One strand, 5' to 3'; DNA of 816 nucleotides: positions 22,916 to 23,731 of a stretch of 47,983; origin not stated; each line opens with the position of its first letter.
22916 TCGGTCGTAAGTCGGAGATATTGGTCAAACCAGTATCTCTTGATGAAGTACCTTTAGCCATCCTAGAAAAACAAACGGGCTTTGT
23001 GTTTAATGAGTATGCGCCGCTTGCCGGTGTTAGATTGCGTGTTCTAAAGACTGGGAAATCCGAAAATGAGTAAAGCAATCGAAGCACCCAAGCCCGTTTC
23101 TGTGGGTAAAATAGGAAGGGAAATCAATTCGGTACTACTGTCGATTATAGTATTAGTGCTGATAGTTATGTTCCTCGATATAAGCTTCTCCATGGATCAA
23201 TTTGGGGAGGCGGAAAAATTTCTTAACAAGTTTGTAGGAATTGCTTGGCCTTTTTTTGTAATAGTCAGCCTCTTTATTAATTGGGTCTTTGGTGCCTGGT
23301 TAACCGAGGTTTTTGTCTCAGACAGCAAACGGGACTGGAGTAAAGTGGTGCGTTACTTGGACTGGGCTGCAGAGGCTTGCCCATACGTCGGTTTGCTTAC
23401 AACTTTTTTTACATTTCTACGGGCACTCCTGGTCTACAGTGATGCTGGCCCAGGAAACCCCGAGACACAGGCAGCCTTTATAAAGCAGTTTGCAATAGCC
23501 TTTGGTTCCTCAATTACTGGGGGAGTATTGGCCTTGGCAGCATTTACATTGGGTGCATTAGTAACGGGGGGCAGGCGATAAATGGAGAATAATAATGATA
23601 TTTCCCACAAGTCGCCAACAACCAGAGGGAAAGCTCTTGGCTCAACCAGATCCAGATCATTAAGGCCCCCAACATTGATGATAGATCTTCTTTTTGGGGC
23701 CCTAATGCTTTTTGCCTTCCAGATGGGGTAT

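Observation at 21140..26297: Eight-gene translationally coupled envelope operon on a miniature ExbB/ExbD-type proton channel, lacking TonB C-domain, TonB-dependent receptor and Tol-Pal partners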

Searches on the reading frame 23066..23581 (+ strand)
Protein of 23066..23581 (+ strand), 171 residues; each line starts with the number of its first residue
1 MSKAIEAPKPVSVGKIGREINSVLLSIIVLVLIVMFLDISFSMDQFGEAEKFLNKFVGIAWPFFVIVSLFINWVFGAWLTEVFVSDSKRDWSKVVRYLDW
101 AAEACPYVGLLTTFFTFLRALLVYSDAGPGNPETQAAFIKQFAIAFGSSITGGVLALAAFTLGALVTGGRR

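Call 3: search_protein_families(library=pfam, proteins=[window:23066-23581:+], max_evalue=1)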
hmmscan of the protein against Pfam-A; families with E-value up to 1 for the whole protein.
window:23066-23581:+ (171 aa): 1 family
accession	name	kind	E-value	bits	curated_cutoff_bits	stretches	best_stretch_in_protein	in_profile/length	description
PF01618.21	MotA_ExbB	-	0.021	15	22.9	1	88-162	39-110/127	MotA/TolQ/ExbB proton channel family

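Call 4: search_protein_families(library=ncbifam, proteins=[window:23066-23581:+], max_evalue=1)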
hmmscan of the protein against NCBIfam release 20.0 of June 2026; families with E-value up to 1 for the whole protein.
window:23066-23581:+ (171 aa): 1 family
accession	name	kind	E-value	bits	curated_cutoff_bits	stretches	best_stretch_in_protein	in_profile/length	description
NF041560.1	T6SS_Burk_ExIF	subfamily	0.07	12.8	90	1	23-77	133-186/234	putative type VI secretion system effector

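Call 5: search_protein_families(library=padloc, proteins=[window:23066-23581:+], max_evalue=1)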
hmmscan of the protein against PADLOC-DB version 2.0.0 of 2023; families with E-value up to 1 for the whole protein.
window:23066-23581:+ (171 aa): 1 family
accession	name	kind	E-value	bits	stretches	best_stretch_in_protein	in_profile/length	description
PDLC00636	ZorA2|ZorA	-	0.012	12.5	1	75-156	24-98/461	MotA/ExbB/TolQ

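Call 9: find_homologous_proteins(query=window:23066-23581:+, max_evalue=0.001)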
Query window:23066-23581:+ (171 aa): 70 proteins with E <= 0.001 among 248 candidates.
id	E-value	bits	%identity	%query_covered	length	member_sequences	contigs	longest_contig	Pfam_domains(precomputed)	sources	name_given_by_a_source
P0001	6.6e-105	366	100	100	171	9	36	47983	-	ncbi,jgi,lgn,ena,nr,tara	ncbi:MAG: hypothetical protein CMQ51_00940 [Gammaproteobacteria bacterium]|nr:hypothetical protein [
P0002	7.3e-61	223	61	100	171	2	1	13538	-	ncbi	-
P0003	1.8e-60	222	63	95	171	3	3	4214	-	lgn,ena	-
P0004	2.2e-60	221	61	100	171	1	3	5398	-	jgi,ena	-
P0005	3.6e-60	221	60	100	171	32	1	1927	-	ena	-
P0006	7.6e-60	220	61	100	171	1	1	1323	-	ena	-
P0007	1.1e-59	219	63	100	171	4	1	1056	-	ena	-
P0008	3.3e-58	214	61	100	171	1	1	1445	-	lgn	-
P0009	3.5e-57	211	61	100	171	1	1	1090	-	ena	-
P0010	6.8e-55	204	58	94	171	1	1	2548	-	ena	-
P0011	7.3e-55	204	64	91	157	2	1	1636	-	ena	-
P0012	9.7e-55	203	59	94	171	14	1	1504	-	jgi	jgi:hypothetical protein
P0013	1.6e-54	202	59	94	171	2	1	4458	-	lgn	-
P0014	2.1e-45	173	54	89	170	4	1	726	-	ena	-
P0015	2.0e-44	170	52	89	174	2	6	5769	-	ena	-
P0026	3.3e-43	166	50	96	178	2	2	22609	-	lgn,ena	-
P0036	1.8e-41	160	53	88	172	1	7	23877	-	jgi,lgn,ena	jgi:hypothetical protein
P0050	3.4e-40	156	47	92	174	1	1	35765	-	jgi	jgi:hypothetical protein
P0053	8.8e-40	154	65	65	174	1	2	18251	-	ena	-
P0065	2.2e-36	143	48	91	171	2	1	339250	-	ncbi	-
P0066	3.3e-36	143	49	88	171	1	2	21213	-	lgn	-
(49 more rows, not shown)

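Call 10: find_encoding_contigs(protein=P0065, flank=10000, max_places=2)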
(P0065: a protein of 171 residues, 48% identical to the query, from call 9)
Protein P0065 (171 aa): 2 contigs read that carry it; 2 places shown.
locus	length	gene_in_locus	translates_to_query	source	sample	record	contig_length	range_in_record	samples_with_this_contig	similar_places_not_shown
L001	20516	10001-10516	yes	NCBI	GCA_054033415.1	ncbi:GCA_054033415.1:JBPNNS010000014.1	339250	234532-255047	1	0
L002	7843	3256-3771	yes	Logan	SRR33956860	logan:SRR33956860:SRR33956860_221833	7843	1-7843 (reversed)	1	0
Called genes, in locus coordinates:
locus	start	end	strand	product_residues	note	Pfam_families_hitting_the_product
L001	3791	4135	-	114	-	-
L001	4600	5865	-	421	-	-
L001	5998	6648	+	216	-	-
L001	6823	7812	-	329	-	PF13280:WYL, PF25583:WCX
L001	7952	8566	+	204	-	-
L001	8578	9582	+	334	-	-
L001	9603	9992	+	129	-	-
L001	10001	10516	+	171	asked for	-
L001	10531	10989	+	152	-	-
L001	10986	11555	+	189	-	-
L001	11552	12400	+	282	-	-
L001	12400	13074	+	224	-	-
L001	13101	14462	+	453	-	-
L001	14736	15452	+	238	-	PF26468:GIY_YIG_3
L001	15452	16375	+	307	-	PF12802:MarR_2 (faint)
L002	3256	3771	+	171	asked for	-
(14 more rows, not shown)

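Call 11: find_encoding_contigs(protein=P0050, flank=10000, max_places=2)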
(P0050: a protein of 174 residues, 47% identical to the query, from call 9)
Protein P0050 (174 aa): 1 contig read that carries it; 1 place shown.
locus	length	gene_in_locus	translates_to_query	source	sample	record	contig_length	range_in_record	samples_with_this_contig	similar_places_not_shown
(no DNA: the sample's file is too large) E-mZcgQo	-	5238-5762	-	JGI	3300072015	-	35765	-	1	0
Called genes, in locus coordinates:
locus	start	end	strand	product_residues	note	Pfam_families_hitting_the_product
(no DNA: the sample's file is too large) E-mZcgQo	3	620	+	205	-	?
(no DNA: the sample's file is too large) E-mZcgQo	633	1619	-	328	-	PF13280:WYL, PF25583:WCX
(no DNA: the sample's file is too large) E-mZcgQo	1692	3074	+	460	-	-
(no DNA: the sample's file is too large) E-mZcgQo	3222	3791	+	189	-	-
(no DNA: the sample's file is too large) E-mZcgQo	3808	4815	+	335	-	-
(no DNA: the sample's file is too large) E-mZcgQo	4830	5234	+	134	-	-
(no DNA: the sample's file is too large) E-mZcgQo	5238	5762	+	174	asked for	-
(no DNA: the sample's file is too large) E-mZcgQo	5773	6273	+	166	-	-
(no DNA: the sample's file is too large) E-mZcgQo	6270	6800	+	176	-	-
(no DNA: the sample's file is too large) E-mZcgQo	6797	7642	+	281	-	-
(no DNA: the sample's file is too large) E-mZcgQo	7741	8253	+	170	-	PF01464:SLT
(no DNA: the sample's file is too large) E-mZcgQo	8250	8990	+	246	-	-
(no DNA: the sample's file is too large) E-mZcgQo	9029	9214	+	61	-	-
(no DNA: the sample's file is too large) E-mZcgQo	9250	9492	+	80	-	-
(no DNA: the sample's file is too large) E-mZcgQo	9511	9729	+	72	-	-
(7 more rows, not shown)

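Call 12: find_encoding_contigs(protein=P0001, flank=10000, max_places=4)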
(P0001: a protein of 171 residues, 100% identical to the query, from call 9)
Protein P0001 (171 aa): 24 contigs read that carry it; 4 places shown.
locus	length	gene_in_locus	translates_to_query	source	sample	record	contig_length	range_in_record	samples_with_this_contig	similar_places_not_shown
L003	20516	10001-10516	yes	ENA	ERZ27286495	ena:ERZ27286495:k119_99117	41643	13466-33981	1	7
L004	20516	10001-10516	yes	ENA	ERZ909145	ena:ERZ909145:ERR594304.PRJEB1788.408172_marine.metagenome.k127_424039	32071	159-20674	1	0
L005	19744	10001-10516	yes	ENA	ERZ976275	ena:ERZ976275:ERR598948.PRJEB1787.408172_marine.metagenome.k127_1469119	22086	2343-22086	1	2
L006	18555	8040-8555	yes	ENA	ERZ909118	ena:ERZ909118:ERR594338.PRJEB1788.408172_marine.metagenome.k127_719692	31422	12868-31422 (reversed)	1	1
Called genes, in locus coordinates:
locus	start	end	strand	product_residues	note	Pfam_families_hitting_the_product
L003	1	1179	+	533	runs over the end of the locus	PF07693:KAP_NTPase, PF13401:AAA_22 (faint)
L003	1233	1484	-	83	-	-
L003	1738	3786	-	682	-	PF07693:KAP_NTPase, PF13191:AAA_16 (weak), PF24883:NPHP3_N (faint)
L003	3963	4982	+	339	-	-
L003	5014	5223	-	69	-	-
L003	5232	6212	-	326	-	PF13280:WYL, PF25583:WCX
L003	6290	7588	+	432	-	-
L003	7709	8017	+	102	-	PF14076:DUF4258 (weak)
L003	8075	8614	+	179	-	-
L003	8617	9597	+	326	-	-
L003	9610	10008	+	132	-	-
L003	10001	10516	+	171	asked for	-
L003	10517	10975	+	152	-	-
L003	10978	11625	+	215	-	-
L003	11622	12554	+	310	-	-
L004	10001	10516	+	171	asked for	-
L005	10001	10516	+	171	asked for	-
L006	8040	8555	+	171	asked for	-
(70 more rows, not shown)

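Call 15: search_solved_structures(query=A1, max_evalue=10, show_alignments=3)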
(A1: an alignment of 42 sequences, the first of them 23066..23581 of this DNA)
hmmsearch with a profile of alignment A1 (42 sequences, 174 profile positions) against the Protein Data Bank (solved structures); distinct sequences matched with E-value up to 10: 0.

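Call 16: find_related_loci(query=A1, collection=genome_contigs, flank=10000)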
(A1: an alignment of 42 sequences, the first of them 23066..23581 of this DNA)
Query A1 (171 aa) in genome_contigs; peptide patterns used: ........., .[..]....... (x = any residue, [..] = any of these).
41 stretches matched a pattern; 7 encode a relative of the query (tblastn E <= 1e-3); 7 distinct loci.
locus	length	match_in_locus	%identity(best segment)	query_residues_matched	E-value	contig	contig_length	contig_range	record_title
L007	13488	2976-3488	61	1-171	7e-64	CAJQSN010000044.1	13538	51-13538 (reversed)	MAG: uncultured Rhodospirillales bacterium isolate RIS_SAG_35 genome assembly, contig: c_000000002783, whole genome shot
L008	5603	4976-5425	51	17-166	2e-48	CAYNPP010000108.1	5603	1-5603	MAG TPA_asm: uncultured bacterium isolate SRP092796_co6_471 genome assembly, contig: NODE_31194_length_5603_cov_4.909156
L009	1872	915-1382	47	7-162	8e-43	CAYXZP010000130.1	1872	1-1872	MAG TPA_asm: uncultured Myxococcales bacterium isolate SRP092902_co1_85 genome assembly, contig: NODE_172326_length_1872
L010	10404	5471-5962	48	3-166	3e-40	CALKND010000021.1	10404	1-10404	MAG: uncultured Rhodospirillales bacterium isolate S2_Bin_METABAT__157_1 genome assembly, contig: c_000002308113, whole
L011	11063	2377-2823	52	18-166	5e-40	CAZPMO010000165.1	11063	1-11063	MAG TPA_asm: uncultured Rhodospirillaceae bacterium isolate SRP200020_co5_379 genome assembly, contig: NODE_9266_length_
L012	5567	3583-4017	52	18-162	6e-37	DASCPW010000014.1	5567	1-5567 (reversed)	MAG TPA_asm: Rhodospirillales bacterium isolate Fu_MAG_55 c_000000257757, whole genome shotgun sequence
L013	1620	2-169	64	95-150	4e-22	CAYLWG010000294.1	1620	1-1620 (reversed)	MAG TPA_asm: uncultured Dehalococcoidales bacterium isolate SRP215229_co1_119 genome assembly, contig: NODE_72729_length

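Call 17: find_encoding_contigs(protein=P0036, flank=10000, max_places=1)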
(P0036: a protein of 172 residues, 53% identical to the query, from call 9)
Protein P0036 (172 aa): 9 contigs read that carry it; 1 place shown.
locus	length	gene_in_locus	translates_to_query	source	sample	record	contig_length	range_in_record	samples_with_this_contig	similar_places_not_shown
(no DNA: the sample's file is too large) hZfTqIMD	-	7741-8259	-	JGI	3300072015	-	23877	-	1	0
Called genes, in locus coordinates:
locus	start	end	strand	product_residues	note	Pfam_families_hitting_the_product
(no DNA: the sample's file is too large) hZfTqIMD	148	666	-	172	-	PF00565:SNase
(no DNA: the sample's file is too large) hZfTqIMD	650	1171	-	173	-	-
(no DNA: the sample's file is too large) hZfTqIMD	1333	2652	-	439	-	-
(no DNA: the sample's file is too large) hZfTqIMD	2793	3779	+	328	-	PF13280:WYL, PF25583:WCX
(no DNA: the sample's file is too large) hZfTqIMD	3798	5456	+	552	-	PF08378:NERD, PF13538:UvrD_C_2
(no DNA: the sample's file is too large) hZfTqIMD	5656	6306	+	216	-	-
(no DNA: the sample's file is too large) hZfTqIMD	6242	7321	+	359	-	-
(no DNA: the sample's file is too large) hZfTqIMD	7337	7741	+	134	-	-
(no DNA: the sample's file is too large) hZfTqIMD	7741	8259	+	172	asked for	-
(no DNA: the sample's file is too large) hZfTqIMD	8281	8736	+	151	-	-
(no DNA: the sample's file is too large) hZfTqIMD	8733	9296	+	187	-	-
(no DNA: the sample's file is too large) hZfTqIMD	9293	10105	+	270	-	-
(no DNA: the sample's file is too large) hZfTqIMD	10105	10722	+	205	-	PF01464:SLT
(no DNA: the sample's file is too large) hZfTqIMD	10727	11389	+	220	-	-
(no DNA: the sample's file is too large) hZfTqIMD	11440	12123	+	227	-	PF06094:GGACT (weak), PF13772:AIG2_2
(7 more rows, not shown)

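Call 18: find_encoding_contigs(protein=P0026, flank=10000, max_places=1)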
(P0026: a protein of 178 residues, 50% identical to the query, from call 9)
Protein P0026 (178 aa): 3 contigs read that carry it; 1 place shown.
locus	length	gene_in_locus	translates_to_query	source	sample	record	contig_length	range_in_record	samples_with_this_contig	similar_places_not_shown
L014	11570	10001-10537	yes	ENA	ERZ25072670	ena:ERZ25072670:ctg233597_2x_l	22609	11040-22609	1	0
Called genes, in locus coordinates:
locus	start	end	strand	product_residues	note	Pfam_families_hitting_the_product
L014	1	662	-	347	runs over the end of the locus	PF01548:DEDD_Tnp_IS110, PF02371:Transposase_20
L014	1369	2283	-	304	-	PF00724:Oxidored_FMN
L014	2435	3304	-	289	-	PF27522:YDMC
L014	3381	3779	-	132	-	PF12893:Lumazine_bd_2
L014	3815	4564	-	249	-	PF00106:adh_short, PF08659:KR, PF23441:SDR, PF13561:adh_short_C2, PF08643:DUF1776 (faint)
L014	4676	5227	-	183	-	PF02627:CMD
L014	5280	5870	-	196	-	PF00440:TetR_N, PF16859:TetR_C_11, PF16925:TetR_C_13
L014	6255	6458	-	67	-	-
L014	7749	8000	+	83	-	-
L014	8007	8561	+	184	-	-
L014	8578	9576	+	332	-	-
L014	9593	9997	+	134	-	-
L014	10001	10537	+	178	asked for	-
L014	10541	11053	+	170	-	-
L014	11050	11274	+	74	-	-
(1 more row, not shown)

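Call 19: find_encoding_contigs(protein=P0066, flank=10000, max_places=1)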
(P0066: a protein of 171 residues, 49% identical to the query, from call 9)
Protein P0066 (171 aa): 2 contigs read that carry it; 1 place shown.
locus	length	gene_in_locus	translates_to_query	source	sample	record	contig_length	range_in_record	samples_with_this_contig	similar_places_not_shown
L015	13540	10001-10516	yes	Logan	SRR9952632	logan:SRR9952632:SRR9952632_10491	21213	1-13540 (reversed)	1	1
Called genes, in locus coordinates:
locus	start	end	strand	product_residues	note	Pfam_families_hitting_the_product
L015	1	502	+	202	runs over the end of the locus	-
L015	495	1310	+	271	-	-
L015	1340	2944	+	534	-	PF00072:Response_reg (weak), PF00158:Sigma54_activat, PF14532:Sigma54_activ_2, PF25601:AAA_lid_14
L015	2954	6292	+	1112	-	-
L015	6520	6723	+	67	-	-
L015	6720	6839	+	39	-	-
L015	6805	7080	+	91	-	-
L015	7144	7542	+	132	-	-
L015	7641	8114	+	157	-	PF13441:Gly-zipper_YMGG (weak), PF05433:Rick_17kDa_Anti, PF16998:17kDa_Anti_2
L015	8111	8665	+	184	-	-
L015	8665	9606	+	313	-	-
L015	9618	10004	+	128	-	-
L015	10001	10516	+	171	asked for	-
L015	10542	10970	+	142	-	-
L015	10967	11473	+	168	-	-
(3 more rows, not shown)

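Call 20: find_encoding_contigs(protein=P0053, flank=10000, max_places=1)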
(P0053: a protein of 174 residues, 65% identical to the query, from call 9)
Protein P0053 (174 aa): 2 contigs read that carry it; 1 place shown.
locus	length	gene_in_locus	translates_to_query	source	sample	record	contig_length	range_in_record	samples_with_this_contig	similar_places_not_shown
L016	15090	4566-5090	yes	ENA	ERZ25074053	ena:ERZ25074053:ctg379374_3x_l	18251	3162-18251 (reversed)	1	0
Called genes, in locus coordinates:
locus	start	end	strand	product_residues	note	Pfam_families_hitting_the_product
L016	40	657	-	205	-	PF13280:WYL, PF25583:WCX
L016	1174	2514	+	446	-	-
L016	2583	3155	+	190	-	-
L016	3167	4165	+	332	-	-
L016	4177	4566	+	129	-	-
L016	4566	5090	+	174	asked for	-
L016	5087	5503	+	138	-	-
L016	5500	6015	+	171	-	-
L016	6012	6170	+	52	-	-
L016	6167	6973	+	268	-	-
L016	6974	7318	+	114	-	PF01464:SLT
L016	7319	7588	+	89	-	PF01464:SLT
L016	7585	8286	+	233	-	-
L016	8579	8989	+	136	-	-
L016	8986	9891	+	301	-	PF13276:HTH_21, PF00665:rve, PF13683:rve_3, PF13333:rve_2 (weak)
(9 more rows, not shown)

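Call 35: search_protein_families(library=phrogs, proteins=[window:23066-23581:+], max_evalue=0.1)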
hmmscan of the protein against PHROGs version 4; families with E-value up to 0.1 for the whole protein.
window:23066-23581:+ (171 aa): 0 families

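Call 36: predict_structure(alignment_id=A1)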
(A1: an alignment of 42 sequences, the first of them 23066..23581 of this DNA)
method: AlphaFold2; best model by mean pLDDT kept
length: 171 residues; sequences in the alignment: 42
mean_pLDDT: 86.3   pTM: 0.78
mean pLDDT of the five models: 86.3, 85.2, 84.0, 83.6, 83.1
residues with pLDDT >= 90: 85; 70-90: 69; 50-70: 12; < 50: 5
segments of 3 or more residues with pLDDT < 50: 1-3
pLDDT, mean of each block of 10 residues (from residue 1): 49 78 92 84 79 90 96 94 84 96 97 91 81 86 91 97 86 45
secondary structure, 60 per line:
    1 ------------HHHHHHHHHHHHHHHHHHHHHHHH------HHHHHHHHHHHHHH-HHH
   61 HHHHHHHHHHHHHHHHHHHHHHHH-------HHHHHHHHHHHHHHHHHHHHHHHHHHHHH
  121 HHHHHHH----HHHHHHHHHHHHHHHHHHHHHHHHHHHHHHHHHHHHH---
elements in order: H13-36 H43-56 H58-84 H92-127 H132-168
